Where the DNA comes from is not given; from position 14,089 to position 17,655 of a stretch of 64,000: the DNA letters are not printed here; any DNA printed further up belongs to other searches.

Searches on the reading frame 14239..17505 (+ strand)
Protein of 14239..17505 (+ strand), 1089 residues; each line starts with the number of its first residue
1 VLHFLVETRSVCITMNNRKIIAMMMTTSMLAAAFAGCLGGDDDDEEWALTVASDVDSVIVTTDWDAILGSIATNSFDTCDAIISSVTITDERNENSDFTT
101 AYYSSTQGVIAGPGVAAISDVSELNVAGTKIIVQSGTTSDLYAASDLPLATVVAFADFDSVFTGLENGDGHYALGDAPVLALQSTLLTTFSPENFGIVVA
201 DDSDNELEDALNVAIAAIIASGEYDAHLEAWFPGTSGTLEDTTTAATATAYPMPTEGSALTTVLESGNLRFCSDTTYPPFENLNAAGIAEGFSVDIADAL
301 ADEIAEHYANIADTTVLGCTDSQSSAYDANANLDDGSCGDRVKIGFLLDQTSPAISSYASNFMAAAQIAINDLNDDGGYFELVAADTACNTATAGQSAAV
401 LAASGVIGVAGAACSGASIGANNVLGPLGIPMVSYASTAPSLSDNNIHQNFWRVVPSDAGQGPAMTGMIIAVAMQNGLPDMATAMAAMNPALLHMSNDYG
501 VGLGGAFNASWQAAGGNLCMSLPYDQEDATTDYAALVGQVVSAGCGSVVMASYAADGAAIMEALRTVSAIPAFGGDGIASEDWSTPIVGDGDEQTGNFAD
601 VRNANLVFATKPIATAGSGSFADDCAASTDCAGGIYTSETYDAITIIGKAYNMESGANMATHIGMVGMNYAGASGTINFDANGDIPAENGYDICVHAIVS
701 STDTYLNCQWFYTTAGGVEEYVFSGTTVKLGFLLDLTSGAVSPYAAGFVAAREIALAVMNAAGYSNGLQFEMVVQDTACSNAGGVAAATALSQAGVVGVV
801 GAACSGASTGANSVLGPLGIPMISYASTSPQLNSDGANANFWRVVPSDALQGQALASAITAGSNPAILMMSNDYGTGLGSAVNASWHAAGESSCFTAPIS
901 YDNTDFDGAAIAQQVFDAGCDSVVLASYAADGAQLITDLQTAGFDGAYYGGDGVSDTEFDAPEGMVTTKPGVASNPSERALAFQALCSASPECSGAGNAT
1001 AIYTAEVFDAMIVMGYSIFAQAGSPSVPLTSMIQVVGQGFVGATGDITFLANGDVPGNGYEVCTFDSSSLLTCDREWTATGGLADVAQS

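Call 12: search_protein_families(library=pfam, proteins=[window:14239-17505:+], max_evalue=0.001)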
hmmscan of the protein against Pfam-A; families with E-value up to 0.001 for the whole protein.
window:14239-17505:+ (1089 aa): 4 families
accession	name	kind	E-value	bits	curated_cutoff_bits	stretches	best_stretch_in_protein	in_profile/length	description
PF01094.35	ANF_receptor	-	3.5e-49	168.2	25.4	2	754-1065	8-350/353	Receptor family ligand binding region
PF13458.12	Peripla_BP_6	-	1.7e-43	150.1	31.7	2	727-984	1-262/343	Periplasmic binding protein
PF00497.25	SBP_bac_3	-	1.6e-20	73.7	26.4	2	55-233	38-131/132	Bacterial extracellular solute-binding proteins, family 3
PF10613.14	Lig_chan-Glu_bd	-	0.00035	21.1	30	0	61-108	64-108/115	Ligated ion channel L-glutamate- and glycine-binding site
